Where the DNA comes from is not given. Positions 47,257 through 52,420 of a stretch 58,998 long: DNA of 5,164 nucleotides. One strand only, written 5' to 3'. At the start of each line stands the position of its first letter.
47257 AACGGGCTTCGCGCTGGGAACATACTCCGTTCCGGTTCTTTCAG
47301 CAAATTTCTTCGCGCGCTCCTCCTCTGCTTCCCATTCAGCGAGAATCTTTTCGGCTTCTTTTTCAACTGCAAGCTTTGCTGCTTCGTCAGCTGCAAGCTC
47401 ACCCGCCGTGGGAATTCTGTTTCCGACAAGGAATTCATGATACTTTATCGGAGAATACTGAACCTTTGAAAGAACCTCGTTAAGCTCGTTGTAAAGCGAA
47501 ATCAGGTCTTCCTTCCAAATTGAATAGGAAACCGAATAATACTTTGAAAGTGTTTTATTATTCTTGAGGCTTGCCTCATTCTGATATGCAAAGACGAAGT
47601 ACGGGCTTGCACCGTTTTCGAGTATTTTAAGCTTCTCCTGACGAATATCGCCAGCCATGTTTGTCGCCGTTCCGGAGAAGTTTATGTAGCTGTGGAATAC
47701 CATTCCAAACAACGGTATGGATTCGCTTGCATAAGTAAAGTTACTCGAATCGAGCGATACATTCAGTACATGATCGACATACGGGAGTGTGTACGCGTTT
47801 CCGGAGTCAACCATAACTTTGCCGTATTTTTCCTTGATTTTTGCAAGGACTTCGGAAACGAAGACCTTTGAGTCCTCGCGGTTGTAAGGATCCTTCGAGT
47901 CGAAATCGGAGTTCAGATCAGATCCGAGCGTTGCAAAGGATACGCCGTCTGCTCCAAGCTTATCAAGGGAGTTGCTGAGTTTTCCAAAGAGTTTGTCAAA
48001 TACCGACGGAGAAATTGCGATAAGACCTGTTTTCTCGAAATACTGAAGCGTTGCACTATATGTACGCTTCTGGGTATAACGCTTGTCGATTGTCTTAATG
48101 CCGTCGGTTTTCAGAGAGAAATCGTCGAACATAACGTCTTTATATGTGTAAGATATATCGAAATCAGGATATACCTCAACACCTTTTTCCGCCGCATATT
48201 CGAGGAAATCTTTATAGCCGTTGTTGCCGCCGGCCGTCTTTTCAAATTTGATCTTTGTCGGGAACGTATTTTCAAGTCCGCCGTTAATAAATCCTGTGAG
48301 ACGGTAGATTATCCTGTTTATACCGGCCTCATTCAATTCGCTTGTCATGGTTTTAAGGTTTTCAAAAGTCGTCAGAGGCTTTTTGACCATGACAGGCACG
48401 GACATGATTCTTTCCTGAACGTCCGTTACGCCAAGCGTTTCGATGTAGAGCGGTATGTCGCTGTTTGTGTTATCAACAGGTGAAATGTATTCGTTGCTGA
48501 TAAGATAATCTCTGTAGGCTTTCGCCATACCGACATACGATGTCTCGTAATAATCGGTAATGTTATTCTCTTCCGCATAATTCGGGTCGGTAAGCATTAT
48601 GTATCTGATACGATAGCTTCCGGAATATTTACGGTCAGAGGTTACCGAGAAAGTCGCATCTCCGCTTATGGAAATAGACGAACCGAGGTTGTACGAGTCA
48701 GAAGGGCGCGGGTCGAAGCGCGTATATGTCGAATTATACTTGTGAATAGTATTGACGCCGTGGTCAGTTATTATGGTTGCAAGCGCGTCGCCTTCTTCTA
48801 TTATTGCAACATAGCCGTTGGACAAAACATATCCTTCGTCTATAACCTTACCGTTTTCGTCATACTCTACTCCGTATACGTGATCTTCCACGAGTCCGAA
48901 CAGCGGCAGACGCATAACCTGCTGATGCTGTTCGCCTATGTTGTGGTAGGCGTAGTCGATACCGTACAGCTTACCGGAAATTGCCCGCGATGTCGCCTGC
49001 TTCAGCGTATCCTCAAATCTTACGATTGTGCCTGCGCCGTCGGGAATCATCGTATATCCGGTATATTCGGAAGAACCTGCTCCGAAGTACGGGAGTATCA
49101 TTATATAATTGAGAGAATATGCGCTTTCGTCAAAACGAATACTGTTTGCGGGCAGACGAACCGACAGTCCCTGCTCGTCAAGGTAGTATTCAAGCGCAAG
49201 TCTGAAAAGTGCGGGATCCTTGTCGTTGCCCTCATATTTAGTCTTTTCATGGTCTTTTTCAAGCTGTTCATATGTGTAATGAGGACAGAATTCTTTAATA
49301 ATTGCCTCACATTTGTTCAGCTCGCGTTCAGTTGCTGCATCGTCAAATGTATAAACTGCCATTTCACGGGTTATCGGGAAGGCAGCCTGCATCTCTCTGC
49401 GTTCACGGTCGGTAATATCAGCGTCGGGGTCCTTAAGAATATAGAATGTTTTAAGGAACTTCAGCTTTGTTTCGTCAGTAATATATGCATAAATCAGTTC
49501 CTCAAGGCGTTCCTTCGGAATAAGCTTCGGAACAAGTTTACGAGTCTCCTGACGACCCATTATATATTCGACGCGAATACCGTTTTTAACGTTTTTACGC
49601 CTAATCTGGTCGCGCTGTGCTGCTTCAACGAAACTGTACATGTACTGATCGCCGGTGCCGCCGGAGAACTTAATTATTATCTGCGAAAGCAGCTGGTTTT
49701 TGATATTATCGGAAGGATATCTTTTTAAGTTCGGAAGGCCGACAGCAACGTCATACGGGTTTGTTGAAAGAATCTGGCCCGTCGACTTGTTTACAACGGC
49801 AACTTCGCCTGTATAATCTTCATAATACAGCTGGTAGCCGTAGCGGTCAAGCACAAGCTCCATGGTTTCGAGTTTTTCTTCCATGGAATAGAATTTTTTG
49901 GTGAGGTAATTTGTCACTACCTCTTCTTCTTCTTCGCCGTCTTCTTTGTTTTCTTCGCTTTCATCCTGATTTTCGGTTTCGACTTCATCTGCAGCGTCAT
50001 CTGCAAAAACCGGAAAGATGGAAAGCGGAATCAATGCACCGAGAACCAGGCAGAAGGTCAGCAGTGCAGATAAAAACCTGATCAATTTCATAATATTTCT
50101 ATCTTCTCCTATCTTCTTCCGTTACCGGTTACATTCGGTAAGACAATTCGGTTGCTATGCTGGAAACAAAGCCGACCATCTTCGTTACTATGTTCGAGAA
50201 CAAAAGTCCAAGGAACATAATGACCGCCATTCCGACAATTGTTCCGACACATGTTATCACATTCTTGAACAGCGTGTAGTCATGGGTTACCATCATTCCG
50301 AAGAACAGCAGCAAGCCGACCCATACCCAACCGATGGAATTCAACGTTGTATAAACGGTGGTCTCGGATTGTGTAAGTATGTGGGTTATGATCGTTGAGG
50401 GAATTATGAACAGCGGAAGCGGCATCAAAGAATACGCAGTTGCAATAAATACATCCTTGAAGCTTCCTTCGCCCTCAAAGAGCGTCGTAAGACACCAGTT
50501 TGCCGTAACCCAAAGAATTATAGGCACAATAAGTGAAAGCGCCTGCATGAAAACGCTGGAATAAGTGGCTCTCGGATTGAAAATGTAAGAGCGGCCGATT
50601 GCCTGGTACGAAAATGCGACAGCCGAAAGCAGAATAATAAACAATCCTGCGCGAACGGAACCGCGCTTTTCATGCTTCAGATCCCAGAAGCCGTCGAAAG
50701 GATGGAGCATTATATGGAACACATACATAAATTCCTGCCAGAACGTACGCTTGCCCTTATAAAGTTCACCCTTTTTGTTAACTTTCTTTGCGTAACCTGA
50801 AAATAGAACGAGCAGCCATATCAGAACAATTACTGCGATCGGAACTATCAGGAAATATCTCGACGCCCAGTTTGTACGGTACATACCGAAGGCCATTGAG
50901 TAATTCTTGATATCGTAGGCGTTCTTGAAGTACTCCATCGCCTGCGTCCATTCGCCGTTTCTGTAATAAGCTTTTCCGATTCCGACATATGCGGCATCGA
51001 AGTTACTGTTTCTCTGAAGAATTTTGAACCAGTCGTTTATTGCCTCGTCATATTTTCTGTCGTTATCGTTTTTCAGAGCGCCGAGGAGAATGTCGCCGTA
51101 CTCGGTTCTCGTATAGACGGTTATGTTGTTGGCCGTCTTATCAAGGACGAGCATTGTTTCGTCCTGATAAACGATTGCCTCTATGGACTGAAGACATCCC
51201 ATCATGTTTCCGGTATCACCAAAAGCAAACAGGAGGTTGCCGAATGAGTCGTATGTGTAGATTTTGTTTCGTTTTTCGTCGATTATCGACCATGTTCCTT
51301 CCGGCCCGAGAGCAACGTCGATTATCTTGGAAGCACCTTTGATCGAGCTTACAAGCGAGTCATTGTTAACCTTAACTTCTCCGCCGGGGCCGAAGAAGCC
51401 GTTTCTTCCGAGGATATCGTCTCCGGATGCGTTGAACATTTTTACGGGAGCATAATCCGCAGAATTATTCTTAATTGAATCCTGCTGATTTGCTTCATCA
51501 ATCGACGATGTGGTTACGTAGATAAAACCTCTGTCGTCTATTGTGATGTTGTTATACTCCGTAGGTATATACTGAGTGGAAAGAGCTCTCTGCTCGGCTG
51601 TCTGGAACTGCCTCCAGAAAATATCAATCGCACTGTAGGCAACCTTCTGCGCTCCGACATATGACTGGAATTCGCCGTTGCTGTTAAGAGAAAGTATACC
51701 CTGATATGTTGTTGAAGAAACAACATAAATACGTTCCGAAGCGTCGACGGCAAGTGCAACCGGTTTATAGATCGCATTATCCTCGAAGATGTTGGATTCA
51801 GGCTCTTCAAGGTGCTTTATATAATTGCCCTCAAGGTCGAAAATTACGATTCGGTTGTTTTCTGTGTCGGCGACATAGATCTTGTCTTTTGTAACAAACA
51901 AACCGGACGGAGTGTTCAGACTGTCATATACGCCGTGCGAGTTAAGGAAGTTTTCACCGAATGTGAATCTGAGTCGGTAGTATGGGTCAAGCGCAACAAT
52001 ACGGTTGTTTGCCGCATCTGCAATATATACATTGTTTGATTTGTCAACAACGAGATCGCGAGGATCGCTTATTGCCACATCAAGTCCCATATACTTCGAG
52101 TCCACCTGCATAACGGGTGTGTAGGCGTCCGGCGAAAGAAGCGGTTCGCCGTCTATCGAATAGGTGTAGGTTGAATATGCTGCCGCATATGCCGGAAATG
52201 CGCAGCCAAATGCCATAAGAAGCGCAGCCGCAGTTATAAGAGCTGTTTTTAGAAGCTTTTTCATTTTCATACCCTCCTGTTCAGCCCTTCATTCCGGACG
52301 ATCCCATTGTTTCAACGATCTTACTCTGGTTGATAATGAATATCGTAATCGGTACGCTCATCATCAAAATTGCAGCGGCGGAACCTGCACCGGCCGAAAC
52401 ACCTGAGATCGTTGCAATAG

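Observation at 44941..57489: Seven-gene surface capture and uptake locus: one giant binding protein, two ABC permease pairs, an NHL/TPR/Yip1 fusion and a 1001-aa secreted protein, with no ATPase or regulator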

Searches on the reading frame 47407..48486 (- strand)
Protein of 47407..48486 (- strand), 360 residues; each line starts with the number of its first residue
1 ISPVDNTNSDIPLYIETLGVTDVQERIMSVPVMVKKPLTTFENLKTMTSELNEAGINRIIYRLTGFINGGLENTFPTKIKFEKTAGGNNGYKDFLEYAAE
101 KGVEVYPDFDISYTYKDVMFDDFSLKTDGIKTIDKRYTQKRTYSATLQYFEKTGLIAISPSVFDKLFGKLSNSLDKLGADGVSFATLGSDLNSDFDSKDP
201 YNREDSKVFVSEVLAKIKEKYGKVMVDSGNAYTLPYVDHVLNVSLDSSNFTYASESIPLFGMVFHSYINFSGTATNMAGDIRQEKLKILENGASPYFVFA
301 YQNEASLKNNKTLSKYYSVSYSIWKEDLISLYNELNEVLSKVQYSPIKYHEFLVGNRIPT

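Call 60: search_solved_structures(query=A4, max_evalue=10, show_alignments=4)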
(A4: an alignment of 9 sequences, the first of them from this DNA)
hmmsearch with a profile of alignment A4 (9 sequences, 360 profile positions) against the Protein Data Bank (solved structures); distinct sequences matched with E-value up to 10: 6.
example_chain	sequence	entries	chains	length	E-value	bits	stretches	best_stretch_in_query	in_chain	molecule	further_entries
5wzq_A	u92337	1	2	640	0.0004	22.6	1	38-112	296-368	Alpha-N-acetylgalactosaminidase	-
5wzn_A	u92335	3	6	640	0.00074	21.7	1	38-110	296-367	Alpha-N-acetylgalactosaminidase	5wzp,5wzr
4f21_A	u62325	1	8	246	0.35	12.9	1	39-92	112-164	Carboxylesterase/phospholipase family protein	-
2wc7_A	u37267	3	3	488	1.1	11.3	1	77-111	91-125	ALPHA AMYLASE, CATALYTIC REGION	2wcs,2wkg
9kfx_A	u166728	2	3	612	1.6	10.8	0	34-72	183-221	Synthetic PPR-DYW protein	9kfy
6qgo_B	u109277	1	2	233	1.7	10.7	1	41-75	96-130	Acyl-protein thioesterase 1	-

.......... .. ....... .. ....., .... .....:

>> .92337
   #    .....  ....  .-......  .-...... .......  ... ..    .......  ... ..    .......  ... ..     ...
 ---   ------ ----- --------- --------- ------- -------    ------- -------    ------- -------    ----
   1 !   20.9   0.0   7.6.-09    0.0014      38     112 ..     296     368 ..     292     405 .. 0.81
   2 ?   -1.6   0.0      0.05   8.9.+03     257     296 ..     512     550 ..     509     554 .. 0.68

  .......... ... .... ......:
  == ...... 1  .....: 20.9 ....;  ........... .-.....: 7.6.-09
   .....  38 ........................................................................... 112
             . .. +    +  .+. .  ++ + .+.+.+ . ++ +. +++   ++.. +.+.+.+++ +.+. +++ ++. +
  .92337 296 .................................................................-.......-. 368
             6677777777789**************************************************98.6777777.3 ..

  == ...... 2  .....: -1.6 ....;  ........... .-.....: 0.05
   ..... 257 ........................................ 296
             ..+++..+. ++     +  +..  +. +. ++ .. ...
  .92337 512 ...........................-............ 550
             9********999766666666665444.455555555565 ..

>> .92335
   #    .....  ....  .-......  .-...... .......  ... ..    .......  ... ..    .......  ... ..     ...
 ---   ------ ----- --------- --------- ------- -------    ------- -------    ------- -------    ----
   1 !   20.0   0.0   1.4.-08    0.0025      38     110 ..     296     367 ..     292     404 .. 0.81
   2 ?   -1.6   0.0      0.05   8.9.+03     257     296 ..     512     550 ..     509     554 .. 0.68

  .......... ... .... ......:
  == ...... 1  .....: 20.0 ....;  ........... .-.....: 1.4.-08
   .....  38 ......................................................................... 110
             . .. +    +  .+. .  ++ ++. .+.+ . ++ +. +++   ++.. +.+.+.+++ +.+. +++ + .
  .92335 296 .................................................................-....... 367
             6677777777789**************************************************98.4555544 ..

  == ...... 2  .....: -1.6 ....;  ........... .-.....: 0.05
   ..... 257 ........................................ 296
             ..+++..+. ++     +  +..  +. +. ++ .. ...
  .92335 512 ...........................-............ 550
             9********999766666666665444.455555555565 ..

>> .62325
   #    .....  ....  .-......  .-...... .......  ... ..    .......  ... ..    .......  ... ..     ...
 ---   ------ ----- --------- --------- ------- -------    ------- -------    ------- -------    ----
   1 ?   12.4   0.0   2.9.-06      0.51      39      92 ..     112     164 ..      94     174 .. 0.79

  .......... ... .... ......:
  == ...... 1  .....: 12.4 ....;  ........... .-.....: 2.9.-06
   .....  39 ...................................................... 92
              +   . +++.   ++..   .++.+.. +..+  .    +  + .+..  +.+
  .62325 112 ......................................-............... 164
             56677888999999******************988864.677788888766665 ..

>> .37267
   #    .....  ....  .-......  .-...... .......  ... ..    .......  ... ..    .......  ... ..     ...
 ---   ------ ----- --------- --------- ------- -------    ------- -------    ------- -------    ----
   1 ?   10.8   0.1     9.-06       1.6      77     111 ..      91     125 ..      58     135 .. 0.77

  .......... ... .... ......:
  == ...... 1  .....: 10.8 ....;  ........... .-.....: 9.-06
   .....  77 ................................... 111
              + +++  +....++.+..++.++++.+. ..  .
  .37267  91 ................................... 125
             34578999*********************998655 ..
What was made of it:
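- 47086..50091 (-): DUF5696 protein, 1001 aa. In order: an N-terminal hydrophobic segment, an acidic linker, an N-terminal domain and beta-sandwich, a GH129/GH101-like (beta/alpha)8 barrel (about 540-890), a helical stalk (896-934), and a small conserved C-terminal beta domain. A profile of the barrel region hits NagBb at 4e-4 (call 60).
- On GH129/GH101-like glycoside hydrolases (for the DUF5696 protein): A profile of the barrel hits NagBb at 4e-4, covering only about 75 residues (call 60).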

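Call 102: search_protein_families(library=pfam, alignment_id=A4, max_evalue=5)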
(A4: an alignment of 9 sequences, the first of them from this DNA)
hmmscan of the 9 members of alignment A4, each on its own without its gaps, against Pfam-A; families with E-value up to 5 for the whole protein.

A. member 1, seq(360 aa): 3 families
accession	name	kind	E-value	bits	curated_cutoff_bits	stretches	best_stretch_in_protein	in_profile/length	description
PF18952.6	DUF5696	-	1.2e-94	318.4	25.6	1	6-353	233-576/612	Family of unknown function (DUF5696)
PF03426.20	CBM_15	-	0.15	12.1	22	1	168-210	15-58/166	Carbohydrate binding domain (family 15)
PF04634.17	YezG-like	-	1.6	9.3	21.7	1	288-338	29-79/146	Immunity protein YezG-like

B. families by the number of members that match (of 9 scanned): 7 families
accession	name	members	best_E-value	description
PF18952.6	DUF5696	9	3.5e-100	Family of unknown function (DUF5696)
PF21840.1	DUF6899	1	0.015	Domain of unknown function (DUF6899)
PF00443.35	UCH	1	0.058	Ubiquitin carboxyl-terminal hydrolase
PF03426.20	CBM_15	1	0.15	Carbohydrate binding domain (family 15)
PF12116.14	SpoIIID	1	0.18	Stage III sporulation protein D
PF16632.10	Caskin-tail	1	0.22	C-terminal region of Caskin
PF04634.17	YezG-like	1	1.6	Immunity protein YezG-like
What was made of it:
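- On GH129/GH101-like glycoside hydrolases (for the DUF5696 protein): No Pfam GH model is hit at E <= 5 (call 102).
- No Pfam GH family is hit even at E <= 5 (call 102). No Pfam GH family is hit (call 102).
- Tried and rejected: Pfam at E <= 5 on the barrel gave no GH family (call 102).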

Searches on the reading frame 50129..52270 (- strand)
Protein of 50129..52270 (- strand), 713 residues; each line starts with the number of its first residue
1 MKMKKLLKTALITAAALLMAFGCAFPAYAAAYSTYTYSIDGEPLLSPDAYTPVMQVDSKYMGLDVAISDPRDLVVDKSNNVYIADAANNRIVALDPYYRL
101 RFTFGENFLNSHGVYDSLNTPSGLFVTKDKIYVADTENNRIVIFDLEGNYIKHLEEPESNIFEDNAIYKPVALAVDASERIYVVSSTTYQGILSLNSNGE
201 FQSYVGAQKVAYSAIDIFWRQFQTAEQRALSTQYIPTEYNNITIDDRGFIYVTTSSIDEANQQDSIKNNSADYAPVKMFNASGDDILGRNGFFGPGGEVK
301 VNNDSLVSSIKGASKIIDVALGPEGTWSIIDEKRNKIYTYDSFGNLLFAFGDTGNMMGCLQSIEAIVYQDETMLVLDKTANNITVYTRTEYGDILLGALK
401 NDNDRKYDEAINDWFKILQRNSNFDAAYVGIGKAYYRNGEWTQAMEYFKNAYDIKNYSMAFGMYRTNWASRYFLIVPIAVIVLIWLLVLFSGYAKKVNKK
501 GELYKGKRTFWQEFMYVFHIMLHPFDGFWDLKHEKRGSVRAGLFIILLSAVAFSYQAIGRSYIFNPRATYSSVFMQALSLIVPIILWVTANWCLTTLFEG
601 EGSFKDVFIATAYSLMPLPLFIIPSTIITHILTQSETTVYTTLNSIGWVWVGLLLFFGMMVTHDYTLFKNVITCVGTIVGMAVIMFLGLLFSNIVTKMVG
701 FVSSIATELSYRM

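Call 4: search_protein_families(library=pfam, proteins=[window:50129-52270:-], max_evalue=0.01)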
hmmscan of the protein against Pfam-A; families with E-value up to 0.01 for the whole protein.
window:50129-52270:- (713 aa): 9 families
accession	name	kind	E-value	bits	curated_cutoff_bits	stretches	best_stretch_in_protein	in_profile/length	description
PF04893.22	Yip1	-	6.9e-14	52.5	28.6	1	519-687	2-170/173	Yip1 domain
PF01436.27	NHL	-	2.3e-13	49.9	20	2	118-144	1-28/28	NHL repeat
PF00515.34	TPR_1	-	6.3e-06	26.2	27.8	1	427-451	3-27/34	Tetratricopeptide repeat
PF17170.10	DUF5128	-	0.00013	21.7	22.9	0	122-154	47-79/321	6-bladed beta-propeller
PF08450.18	SGL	-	0.0003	20.9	26.3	0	69-184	87-200/246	SMP-30/Gluconolactonase/LRE-like region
PF07719.23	TPR_2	-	0.00069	20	27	1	427-454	3-30/34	Tetratricopeptide repeat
PF13432.12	TPR_16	-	0.00072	20.4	32.7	1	405-456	11-62/65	Tetratricopeptide repeat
PF13414.12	TPR_11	-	0.0029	17.7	26.8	1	406-439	9-42/42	TPR repeat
PF06739.17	SBBP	-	0.0033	17.8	20.5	0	237-255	13-31/38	Beta-propeller repeat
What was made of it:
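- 50129..52270 (-): Membrane protein of 713 aa. In order: a signal peptide, an extracytoplasmic NHL beta-propeller, TPR, a TM helix at 473-491, and a five-TM Yip1 domain at 519-687. Pfam gives Yip1 at 6.9e-14 and NHL at 2.3e-13 (call 4).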

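Call 6: search_protein_families(library=ncbifam, proteins=[window:50129-52270:-], max_evalue=0.01)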
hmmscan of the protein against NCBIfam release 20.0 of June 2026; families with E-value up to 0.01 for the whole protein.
window:50129-52270:- (713 aa): 4 families
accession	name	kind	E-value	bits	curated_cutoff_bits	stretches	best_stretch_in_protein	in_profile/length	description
NF035926.1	scyF_NHL_VPEP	equivalog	7.3e-17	61.6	350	2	74-160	206-289/376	scytonemin biosynthesis PEP-CTERM protein ScyF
NF047780.1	LIC12708_fam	subfamily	2.9e-08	33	150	1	91-189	26-141/391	LIC_12708 family protein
NF033206.1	ScyE_fam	subfamily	0.00034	20.3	80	0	66-96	138-167/333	ScyD/ScyE family protein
NF040959.1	MamA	equivalog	0.004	16.6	200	1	399-455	147-203/204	magnetosome protein MamA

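Call 13: search_solved_structures(query=window:50129-52270:-, max_evalue=1)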
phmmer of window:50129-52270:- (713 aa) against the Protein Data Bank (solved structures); distinct sequences matched with E-value up to 1: 85 (the best 60 are shown).
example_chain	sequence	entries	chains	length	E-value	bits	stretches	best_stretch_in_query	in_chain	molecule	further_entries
9qhb_A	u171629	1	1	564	2.6e-18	68.8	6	406-454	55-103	Engineered tetratricopeptide repeat protein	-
6f0t_A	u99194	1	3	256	3.8e-14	55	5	67-144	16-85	Pizza6-SFW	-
6qsd_A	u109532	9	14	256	4e-14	55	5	67-144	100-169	Pizza6S | Pizza6-S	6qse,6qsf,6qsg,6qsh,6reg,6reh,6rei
6d69_A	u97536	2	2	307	1.4e-13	53.2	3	75-208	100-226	NHL Repeat Region of D. melanogaster Thin | Thin, isoform D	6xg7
3wwa_A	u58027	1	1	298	2.4e-13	52.4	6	67-144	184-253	Pizza7H protein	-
6ren_A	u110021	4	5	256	4e-13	51.7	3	66-143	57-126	3fPizza6-SH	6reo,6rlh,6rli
6g7w_A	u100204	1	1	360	4.4e-13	51.5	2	61-151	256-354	NHL repeat-containing protein 2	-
7zpz_A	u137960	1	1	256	4.9e-13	51.4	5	67-144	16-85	Pizza6-TSR-TSH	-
7zpw_A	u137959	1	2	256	5.2e-13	51.3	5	67-144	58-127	Pizza6-TSK-TSH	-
6rej_A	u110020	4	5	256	5.5e-13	51.2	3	67-144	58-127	Pizza6-SH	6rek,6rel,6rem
6fpt_A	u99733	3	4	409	6.2e-13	51.1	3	68-201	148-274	E3 ubiquitin-protein ligase TRIM71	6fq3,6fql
8bu0_A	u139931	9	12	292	1.2e-12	50.1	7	406-455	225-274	Consensus tetratricopeptide repeat protein | Crystal structure of an 8-repeat consensus TPR superhelix with Zinc. | Monomer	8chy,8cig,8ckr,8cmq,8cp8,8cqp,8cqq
6f0s_A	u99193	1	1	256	2.4e-12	49.1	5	67-144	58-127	Pizza6-SYW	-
7zqg_A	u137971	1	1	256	2.7e-12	48.9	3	67-144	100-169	Pizza6-KSH-TSH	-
7zcj_A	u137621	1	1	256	3.1e-12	48.7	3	67-144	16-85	Pizza6-TNH-TSH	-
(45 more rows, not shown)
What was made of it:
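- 50129..52270 (-): PDB NHL and TPR hits are in call 13.
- Extracytoplasmic NHL propellers also occur as sensor domains, for example in PknD (call 13).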
